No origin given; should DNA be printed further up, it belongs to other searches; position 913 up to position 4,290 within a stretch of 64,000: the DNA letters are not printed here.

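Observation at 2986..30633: One ~110-120 aa module occurs 11 times at the C-termini of five different GT-C-like membrane proteins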

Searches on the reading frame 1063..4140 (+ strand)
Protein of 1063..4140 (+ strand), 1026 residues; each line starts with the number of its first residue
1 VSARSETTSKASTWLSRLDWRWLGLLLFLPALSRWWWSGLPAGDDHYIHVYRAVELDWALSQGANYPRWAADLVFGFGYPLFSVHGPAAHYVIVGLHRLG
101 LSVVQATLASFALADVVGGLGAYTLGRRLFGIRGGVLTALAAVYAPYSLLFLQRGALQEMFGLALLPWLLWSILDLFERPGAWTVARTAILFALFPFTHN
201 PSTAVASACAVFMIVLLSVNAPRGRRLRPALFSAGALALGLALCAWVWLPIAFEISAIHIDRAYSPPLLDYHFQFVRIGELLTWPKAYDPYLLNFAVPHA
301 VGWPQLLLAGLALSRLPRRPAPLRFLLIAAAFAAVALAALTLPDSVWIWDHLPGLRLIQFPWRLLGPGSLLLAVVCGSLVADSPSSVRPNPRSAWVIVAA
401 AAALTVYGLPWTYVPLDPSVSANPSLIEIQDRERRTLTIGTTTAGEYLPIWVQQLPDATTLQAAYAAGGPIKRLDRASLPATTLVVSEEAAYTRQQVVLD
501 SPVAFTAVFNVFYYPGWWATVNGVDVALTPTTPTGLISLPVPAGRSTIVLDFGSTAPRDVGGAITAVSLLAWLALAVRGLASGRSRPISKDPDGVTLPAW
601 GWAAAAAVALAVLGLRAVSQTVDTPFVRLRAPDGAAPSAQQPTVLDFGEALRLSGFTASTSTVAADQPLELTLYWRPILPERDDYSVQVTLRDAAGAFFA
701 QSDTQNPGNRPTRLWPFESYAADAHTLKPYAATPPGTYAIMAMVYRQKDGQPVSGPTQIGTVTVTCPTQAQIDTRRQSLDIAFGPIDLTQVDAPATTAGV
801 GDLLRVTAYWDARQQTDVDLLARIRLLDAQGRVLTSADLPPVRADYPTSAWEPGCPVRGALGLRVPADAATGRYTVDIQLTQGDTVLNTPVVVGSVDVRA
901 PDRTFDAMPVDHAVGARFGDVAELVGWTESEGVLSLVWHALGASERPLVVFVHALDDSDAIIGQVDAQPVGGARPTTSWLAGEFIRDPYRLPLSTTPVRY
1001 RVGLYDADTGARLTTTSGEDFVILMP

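Call 8: search_protein_families(library=pfam, proteins=[window:1063-4140:+], max_evalue=1)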
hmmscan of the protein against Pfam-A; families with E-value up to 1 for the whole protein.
window:1063-4140:+ (1026 aa): 3 families
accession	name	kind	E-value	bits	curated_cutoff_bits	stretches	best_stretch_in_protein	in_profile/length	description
PF10131.15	PTPS_related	-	5.3e-05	22.3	26.4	1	87-251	6-168/621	6-pyruvoyl-tetrahydropterin synthase related domain; membrane protein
PF13231.12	PMT_2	-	0.008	16.8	26.1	1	85-248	2-160/160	Dolichyl-phosphate-mannose-protein mannosyltransferase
PF08592.16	Anthrone_oxy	-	0.067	13.8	27.3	1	370-414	15-56/106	Anthrone oxygenase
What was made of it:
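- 1063..4143 (+): g1: GT-C membrane protein (PTPS_related/YfhO-like) with three C-terminal modules. PF10131 at 22.3 bits, below the cut-off (call 8).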

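Call 12: search_protein_families(library=ncbifam, proteins=[window:1063-4140:+], max_evalue=1)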
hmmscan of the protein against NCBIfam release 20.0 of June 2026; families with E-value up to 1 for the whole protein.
window:1063-4140:+ (1026 aa): 0 families
